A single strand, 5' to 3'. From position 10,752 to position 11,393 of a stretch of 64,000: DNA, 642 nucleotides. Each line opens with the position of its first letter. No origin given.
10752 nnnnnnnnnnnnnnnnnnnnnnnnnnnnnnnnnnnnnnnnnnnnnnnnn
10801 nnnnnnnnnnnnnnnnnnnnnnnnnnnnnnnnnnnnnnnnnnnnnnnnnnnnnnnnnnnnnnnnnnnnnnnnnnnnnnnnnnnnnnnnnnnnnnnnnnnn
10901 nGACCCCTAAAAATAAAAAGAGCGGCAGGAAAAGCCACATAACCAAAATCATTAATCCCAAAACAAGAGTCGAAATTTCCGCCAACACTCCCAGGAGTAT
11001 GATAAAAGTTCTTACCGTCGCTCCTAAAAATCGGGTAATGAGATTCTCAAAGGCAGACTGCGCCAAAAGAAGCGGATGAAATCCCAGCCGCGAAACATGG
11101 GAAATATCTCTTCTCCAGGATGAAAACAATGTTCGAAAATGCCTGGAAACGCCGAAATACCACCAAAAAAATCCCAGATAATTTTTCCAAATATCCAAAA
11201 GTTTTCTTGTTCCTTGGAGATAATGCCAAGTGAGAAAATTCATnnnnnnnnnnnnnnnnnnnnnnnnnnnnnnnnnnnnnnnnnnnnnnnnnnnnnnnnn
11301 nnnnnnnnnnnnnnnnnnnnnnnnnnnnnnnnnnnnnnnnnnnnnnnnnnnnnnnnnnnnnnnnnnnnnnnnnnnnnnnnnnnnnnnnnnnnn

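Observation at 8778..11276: ClpA/B-type double AAA+ ATPase fused to an N-terminal polytopic membrane domain, with a non-canonical Walker A in D1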

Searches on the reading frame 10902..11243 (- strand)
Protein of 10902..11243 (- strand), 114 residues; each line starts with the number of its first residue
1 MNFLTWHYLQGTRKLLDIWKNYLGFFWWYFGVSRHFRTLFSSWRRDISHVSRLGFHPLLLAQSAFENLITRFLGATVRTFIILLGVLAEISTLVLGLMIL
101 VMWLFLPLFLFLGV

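Call 37: search_protein_representatives(alignment_id=A3)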
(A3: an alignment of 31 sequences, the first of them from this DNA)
Query: 31 sequences, 114 profile positions. Proteins with E-value up to 0.001 (for the whole library): 1424; up to 1e-10: 1043; up to 1e-30: 18. The best 150 are listed.
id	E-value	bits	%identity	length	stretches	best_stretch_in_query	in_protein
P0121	1.6e-39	150.6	-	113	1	1-111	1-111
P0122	6.9e-38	145.3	-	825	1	2-112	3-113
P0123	5.1e-37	142.5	-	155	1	1-113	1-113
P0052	5.6e-37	142.3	-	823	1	2-113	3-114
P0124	2.0e-35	137.3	-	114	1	2-111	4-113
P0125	5.3e-35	136.0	-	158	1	2-113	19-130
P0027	1.5e-34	134.5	-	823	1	1-112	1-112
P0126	3.8e-34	133.2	-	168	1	2-112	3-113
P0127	7.8e-34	132.2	-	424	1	2-110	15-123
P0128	2.0e-33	130.9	-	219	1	2-112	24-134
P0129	1.4e-32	128.2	-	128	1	3-112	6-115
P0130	1.8e-32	127.8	-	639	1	2-112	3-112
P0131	6.7e-32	126.0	-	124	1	2-112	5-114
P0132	1.1e-31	125.3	-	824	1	2-113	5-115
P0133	1.6e-31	124.7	-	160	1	2-113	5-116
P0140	5.4e-29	116.6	-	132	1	2-112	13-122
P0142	2.2e-28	114.6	-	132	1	2-113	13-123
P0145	7.0e-28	113.0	-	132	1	2-112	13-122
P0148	1.4e-27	112.1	-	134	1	2-113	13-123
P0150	2.1e-27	111.5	-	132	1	2-112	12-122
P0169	3.5e-26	107.5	-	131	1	2-112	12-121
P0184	1.6e-25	105.4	-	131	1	2-113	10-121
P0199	5.9e-25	103.6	-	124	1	3-113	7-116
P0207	1.6e-24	102.2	-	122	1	2-113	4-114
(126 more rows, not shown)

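Call 41: find_encoding_contigs(protein=P0142, flank=6000, max_places=3)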
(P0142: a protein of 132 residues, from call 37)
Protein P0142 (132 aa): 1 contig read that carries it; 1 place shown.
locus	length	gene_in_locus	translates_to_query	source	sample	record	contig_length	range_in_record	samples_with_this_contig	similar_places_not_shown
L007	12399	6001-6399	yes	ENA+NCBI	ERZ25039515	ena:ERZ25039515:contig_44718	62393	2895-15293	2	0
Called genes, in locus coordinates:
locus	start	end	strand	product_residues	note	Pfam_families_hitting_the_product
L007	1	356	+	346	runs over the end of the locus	-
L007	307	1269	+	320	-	-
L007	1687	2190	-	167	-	-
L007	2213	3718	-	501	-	-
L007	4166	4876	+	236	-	PF02660:G3P_acyltransf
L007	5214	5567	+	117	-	-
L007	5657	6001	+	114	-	-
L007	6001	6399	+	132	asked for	-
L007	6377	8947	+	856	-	PF02861:Clp_N (weak), PF05673:DUF815 (faint), PF13401:AAA_22 (faint), PF17871:AAA_lid_9, PF00004:AAA (weak), PF07724:AAA_2, PF07728:AAA_5, PF10431:ClpB_D2-small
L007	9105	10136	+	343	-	PF00188:CAP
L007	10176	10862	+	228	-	PF04203:Sortase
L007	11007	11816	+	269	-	-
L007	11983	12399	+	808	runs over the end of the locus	-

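Call 42: find_encoding_contigs(protein=P0148, flank=5000, max_places=2)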
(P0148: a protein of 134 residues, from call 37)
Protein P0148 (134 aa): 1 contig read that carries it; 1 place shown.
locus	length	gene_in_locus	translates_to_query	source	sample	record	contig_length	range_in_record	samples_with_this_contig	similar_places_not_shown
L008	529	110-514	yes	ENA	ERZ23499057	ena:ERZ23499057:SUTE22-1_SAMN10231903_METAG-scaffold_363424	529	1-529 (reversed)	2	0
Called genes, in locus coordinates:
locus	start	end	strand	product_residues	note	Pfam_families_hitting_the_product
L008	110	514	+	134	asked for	-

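Call 43: find_encoding_contigs(protein=P0169, flank=5000, max_places=2)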
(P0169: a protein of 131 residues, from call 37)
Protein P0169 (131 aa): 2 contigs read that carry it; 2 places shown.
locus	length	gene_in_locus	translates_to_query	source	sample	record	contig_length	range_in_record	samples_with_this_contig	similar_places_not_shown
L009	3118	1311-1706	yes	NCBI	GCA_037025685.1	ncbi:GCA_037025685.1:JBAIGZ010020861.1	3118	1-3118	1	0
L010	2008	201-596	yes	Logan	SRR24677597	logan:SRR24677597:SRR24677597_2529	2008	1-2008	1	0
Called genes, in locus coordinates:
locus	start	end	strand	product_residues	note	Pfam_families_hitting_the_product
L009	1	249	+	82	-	?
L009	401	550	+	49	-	-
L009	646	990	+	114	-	-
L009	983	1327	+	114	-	-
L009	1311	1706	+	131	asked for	-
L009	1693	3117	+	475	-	?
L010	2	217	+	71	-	?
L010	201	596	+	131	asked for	-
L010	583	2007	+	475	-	?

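Call 44: find_encoding_contigs(protein=P0207, flank=5000, max_places=2)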
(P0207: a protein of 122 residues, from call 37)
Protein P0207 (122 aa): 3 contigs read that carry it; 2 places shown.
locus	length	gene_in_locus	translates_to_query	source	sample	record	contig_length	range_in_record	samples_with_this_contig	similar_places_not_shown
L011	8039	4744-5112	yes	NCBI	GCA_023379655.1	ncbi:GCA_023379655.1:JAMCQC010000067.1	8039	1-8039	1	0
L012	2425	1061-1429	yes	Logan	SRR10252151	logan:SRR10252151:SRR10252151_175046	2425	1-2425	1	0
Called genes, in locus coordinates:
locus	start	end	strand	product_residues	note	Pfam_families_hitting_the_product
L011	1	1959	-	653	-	?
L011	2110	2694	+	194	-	-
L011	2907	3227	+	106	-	-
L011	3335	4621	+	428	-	PF02844:GARS_N, PF01071:GARS_A, PF02843:GARS_C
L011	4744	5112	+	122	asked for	-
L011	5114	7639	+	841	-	PF20720:nSTAND3 (faint), PF13173:AAA_14 (faint), PF13401:AAA_22 (faint), PF00158:Sigma54_activat (weak), PF07724:AAA_2, PF00004:AAA, PF07728:AAA_5, PF10431:ClpB_D2-small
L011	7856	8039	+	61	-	?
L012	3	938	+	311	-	?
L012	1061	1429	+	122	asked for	-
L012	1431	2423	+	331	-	?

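Call 51: list_cluster_members(proteins=[P0142, P0140, P0169, P0207, P0145, P0150, P0184, P0199, P0001, P0066])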
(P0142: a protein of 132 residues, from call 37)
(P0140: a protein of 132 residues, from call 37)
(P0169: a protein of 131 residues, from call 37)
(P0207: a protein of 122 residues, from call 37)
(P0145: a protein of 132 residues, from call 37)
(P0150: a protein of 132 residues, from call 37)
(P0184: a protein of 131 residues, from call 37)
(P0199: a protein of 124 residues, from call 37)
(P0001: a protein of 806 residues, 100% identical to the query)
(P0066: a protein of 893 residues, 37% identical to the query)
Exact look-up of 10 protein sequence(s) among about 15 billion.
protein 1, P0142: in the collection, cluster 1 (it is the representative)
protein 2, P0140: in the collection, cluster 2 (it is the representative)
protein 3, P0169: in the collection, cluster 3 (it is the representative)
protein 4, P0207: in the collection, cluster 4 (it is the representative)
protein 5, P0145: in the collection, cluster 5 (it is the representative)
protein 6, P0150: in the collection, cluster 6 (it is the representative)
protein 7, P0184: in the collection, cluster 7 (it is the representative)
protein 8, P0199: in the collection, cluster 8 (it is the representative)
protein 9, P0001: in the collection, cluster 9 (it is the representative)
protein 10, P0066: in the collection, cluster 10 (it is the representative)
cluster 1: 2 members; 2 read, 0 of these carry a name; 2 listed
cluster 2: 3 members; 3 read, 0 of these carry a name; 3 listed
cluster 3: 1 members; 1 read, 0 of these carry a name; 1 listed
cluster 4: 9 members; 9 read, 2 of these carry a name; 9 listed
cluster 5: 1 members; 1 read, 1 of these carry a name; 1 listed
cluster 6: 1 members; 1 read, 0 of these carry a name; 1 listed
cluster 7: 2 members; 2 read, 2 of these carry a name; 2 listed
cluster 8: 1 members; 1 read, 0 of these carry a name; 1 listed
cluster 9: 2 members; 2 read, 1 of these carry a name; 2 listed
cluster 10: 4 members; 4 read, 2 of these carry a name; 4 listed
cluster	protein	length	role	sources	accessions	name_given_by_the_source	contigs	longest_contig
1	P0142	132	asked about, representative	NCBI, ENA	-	-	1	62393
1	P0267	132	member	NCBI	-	-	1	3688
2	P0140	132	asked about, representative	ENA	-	-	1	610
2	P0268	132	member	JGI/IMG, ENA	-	-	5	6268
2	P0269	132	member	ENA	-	-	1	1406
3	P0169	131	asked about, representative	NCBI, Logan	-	-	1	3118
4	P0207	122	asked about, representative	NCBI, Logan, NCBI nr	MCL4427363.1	hypothetical protein M1534_03360 [Patescibacteria group bacterium] | hypothetical protein [Patescibacteria group bacterium]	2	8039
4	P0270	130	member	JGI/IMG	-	hypothetical protein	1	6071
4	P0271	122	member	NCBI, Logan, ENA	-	-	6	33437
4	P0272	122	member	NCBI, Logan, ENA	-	-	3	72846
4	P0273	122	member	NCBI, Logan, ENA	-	-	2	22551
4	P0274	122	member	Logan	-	-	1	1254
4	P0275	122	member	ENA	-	-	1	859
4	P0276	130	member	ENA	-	-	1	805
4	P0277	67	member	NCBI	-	-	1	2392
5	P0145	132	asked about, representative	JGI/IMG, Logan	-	hypothetical protein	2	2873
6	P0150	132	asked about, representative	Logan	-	-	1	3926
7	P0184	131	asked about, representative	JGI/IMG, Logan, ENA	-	hypothetical protein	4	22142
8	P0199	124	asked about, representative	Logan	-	-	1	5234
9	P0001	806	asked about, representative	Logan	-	-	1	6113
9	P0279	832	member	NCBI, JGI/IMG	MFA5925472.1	MAG: ATP-dependent Clp protease ATP-binding subunit [Parcubacteria group bacterium] | ATP-dependent Clp protease ATP-binding subunit ClpC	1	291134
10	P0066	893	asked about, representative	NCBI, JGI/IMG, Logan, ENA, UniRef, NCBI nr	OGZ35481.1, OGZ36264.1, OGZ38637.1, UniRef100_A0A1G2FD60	MAG: hypothetical protein A3A94_00880 [Candidatus Portnoybacteria bacterium ... | Clp R domain-containing protein n=2 Tax=Candidatus Portnoyibacteriota TaxID=1817913 ... | MAG: hypothetical protein A2815_00535 [Candidatus Portnoybacteria bacterium ...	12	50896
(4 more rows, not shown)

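Call 52: find_encoding_contigs(protein=P0184, flank=5000, max_places=2)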
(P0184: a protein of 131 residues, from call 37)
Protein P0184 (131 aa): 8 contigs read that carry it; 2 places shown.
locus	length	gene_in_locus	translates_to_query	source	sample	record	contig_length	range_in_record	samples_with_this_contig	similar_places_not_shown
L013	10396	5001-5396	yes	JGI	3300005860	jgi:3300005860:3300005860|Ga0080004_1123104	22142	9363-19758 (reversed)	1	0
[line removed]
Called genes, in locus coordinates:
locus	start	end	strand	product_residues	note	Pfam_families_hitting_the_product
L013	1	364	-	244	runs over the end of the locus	PF08378:NERD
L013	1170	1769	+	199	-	PF04138:GtrA_DPMS_TM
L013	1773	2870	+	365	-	PF05496:RuvB_N (weak), PF13177:DNA_pol3_delta2, PF00004:AAA, PF07728:AAA_5 (faint), PF13401:AAA_22 (faint), PF22608:DNAX_ATPase_lid, PF21960:RCF1-5-like_lid (faint), PF12169:DNA_pol3_gamma3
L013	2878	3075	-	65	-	PF01084:Ribosomal_S18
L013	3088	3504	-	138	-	PF00436:SSB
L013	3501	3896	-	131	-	PF01250:Ribosomal_S6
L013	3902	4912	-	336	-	PF01926:MMR_HSR1, PF02824:TGS (weak), PF06071:YchF-GTPase_C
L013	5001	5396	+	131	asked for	-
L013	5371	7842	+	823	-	PF17871:AAA_lid_9, PF07724:AAA_2, PF00004:AAA (weak), PF07728:AAA_5, PF10431:ClpB_D2-small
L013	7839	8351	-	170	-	PF00383:dCMP_cyt_deam_1, PF14437:MafB19-deam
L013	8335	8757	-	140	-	PF03946:Ribosomal_L11_N, PF00298:Ribosomal_L11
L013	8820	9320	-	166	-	PF04308:RNaseH_like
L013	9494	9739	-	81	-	-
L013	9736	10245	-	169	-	-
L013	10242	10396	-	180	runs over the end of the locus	-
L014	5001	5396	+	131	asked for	-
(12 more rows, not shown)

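Call 53: find_encoding_contigs(protein=P0199, flank=5000, max_places=1)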
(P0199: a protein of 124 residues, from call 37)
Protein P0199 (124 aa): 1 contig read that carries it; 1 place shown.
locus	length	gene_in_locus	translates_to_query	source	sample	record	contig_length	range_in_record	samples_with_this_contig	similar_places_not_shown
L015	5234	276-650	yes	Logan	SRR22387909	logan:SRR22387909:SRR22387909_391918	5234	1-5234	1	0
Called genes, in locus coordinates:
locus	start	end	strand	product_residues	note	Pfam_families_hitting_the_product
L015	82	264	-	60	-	-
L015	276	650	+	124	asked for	-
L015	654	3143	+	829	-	PF00004:AAA (weak), PF07724:AAA_2, PF07728:AAA_5, PF10431:ClpB_D2-small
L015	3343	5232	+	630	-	?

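Call 56: search_protein_families(library=pfam, proteins=[P0142, P0140, P0148, P0169, P0207, P0184, P0199], max_evalue=1)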
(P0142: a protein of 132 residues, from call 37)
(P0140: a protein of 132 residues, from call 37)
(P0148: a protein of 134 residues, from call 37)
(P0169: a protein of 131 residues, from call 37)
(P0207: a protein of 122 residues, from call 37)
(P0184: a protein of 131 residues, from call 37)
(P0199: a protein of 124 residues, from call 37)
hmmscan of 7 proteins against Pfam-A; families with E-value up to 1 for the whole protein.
P0142 (132 aa): 0 families

P0140 (132 aa): 0 families

P0148 (134 aa): 0 families

P0169 (131 aa): 0 families

P0207 (122 aa): 2 families
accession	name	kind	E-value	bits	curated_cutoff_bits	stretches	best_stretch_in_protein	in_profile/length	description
PF02387.20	IncFII_repA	-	0.17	11.7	22.9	1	9-78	123-190/275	IncFII RepA protein family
PF20990.2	DUF2207_C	-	0.32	11.1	33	1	57-117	106-179/247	Predicted membrane protein (DUF2207) C-terminal domain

P0184 (131 aa): 0 families

P0199 (124 aa): 1 family
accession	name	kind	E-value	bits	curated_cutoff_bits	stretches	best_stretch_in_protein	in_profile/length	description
PF14017.11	DUF4233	-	0.016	16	27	1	72-109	57-94/107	Protein of unknown function (DUF4233)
